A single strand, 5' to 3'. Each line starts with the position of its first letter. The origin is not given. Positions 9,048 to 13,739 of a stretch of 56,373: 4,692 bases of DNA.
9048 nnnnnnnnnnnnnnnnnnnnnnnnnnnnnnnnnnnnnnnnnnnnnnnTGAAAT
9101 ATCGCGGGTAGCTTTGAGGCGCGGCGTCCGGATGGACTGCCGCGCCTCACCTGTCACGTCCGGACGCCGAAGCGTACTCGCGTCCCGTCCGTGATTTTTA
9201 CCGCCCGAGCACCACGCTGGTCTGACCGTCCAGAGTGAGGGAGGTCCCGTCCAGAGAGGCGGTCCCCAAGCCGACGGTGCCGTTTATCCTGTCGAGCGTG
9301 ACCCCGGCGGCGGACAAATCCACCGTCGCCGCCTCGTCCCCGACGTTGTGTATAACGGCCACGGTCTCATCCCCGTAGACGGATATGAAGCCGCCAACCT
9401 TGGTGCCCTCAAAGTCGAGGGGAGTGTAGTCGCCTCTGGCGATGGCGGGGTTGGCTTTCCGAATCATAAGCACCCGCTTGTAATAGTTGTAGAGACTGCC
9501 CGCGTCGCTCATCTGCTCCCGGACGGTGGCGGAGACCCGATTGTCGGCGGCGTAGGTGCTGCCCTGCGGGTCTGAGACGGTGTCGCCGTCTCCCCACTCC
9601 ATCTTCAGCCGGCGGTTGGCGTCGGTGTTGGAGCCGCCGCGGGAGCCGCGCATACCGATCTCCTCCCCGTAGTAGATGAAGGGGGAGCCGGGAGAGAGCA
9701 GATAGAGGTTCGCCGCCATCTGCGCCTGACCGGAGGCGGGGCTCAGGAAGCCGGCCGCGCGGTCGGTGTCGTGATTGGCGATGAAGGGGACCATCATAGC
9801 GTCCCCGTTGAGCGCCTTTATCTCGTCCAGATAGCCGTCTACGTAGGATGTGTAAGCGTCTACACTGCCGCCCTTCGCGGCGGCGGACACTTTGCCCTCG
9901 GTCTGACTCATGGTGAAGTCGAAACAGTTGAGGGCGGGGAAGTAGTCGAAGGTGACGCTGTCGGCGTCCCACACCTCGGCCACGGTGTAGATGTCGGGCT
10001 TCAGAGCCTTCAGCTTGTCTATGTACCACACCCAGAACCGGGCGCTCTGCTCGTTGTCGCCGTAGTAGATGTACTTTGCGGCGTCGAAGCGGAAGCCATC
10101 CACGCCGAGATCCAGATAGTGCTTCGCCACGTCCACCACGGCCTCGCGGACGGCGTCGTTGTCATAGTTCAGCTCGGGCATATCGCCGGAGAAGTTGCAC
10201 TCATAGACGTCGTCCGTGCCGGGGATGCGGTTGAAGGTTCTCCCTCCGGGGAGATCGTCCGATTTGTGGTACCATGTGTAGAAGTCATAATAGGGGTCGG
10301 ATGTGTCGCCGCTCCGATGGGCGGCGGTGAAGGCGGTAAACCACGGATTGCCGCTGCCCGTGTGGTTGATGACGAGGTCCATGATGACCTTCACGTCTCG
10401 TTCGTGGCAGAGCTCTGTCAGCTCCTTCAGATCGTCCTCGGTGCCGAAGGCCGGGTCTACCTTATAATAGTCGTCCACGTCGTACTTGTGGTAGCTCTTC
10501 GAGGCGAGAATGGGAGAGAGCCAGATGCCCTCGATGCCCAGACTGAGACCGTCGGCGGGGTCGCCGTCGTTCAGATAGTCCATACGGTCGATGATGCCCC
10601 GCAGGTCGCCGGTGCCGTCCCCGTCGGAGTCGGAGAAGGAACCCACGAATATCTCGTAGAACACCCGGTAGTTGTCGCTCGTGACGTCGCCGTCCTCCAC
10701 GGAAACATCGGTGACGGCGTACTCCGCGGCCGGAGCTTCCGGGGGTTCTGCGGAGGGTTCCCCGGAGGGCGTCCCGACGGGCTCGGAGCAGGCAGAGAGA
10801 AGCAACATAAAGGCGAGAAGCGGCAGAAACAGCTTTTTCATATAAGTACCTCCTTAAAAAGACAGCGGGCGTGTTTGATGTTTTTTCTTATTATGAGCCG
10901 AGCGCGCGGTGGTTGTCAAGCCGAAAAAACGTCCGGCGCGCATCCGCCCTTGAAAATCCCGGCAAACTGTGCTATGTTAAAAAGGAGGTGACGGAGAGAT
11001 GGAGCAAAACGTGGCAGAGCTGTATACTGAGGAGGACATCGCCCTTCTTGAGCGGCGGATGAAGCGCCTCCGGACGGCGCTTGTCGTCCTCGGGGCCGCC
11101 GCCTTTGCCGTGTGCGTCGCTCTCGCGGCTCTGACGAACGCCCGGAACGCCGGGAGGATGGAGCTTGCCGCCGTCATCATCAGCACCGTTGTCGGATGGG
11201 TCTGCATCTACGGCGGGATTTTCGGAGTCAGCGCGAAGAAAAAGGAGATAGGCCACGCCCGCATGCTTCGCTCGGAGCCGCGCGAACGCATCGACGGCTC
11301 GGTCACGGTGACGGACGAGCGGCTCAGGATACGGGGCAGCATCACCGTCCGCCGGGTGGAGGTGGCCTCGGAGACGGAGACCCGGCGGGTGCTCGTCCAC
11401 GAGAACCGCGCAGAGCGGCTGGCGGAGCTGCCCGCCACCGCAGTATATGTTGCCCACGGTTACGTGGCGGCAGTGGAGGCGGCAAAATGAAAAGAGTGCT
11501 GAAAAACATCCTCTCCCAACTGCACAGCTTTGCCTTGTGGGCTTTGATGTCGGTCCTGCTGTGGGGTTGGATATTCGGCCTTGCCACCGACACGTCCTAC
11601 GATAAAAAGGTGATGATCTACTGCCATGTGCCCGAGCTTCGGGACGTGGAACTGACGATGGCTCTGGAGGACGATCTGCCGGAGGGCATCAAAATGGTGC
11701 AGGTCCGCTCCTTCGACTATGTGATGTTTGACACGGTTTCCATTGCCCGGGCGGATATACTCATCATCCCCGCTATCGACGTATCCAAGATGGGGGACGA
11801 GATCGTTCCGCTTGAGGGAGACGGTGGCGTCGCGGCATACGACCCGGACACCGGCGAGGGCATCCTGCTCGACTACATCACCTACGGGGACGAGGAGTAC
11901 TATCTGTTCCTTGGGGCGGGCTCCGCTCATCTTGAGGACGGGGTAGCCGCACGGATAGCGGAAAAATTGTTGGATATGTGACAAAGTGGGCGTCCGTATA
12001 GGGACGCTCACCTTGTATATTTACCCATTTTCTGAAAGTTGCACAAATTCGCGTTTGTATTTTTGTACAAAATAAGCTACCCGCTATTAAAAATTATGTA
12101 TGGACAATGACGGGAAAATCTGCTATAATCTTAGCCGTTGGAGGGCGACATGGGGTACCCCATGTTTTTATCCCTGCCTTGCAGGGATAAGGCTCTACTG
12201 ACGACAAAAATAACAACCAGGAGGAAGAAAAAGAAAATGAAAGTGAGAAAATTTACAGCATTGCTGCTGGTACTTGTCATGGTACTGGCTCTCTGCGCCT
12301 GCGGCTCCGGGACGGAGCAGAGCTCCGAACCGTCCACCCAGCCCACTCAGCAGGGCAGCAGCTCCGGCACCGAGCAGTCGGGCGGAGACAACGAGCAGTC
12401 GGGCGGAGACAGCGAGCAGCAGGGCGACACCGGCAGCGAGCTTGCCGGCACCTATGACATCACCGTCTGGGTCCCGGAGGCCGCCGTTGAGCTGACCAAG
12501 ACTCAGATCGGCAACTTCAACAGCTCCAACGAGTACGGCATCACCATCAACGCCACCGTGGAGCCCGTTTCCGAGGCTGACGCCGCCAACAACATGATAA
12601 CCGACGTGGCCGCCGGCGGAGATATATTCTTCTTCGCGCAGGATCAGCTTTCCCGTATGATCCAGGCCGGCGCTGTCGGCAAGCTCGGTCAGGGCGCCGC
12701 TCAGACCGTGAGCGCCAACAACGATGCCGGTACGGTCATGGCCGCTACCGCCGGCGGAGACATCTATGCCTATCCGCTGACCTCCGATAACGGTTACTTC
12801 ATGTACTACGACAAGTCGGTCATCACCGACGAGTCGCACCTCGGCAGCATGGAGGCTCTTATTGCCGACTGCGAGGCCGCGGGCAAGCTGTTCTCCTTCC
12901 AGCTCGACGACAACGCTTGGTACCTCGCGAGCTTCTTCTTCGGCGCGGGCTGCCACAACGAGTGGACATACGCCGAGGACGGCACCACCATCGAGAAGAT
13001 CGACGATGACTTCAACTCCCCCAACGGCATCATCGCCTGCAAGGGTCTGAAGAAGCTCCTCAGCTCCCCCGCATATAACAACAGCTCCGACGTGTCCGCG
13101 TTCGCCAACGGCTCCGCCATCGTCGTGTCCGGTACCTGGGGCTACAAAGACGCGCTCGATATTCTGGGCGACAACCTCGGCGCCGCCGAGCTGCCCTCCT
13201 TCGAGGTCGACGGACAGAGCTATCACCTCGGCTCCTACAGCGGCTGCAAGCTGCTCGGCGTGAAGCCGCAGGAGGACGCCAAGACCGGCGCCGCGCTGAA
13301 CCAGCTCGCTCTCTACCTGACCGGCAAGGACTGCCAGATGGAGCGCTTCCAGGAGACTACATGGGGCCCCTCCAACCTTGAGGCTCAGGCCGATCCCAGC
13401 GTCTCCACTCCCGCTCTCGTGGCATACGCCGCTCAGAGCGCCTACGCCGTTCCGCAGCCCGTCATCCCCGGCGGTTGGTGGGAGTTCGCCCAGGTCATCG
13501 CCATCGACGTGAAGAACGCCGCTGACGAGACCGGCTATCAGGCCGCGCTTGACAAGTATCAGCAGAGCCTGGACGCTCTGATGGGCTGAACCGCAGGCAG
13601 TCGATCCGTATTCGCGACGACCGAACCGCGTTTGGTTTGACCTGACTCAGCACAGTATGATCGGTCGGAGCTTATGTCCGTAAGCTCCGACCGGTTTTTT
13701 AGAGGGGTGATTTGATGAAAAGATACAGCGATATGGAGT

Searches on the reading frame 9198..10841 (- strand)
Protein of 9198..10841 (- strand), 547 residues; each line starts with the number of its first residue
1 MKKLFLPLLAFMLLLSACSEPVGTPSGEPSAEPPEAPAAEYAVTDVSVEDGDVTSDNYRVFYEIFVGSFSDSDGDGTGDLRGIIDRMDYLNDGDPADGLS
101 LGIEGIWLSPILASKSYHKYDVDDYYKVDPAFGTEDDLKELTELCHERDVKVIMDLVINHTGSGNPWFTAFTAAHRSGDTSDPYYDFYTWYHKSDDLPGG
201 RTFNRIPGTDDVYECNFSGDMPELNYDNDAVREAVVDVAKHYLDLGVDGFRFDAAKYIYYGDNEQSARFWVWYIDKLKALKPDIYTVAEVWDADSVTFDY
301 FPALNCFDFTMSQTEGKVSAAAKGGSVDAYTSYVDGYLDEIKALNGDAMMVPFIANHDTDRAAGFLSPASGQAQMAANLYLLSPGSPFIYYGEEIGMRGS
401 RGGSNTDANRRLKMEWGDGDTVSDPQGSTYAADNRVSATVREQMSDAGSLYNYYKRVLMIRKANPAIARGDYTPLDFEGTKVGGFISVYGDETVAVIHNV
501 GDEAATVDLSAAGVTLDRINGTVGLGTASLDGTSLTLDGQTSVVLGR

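Call 11: search_protein_families(library=pfam, proteins=[window:9198-10841:-], max_evalue=0.001)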
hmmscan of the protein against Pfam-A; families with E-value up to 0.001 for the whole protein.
window:9198-10841:- (547 aa): 2 families
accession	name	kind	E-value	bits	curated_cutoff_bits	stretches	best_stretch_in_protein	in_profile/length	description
PF00128.31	Alpha-amylase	-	2.2e-74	251.8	22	1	64-470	2-446/446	Alpha amylase, catalytic domain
PF23915.1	SusG_C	-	2.1e-06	28.4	27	1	484-544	3-62/62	Alpha-amylase SusG C-terminal domain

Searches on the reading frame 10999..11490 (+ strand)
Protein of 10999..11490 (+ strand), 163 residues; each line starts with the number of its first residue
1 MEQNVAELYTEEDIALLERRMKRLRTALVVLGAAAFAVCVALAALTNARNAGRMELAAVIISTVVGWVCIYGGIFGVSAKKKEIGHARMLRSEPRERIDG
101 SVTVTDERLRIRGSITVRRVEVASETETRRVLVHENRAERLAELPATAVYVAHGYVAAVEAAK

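Call 11: search_protein_families(library=pfam, proteins=[window:10999-11490:+], max_evalue=0.001)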
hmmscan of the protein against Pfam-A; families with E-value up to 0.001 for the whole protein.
window:10999-11490:+ (163 aa): 1 family
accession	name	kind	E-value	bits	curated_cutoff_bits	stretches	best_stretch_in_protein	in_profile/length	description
PF11026.13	DUF2721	-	0.0008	19.7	28.3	0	9-72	48-111/129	Protein of unknown function (DUF2721)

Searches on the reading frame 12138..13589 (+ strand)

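Call 11: search_protein_families(library=pfam, proteins=[window:12138-13589:+], max_evalue=0.001)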
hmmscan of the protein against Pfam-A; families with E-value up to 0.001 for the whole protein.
window:12138-13589:+ (483 aa): 1 family
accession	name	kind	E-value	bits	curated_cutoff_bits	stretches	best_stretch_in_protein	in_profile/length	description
PF13416.11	SBP_bac_8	-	6.6e-20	72.5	27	1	127-425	6-274/279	Bacterial extracellular solute-binding protein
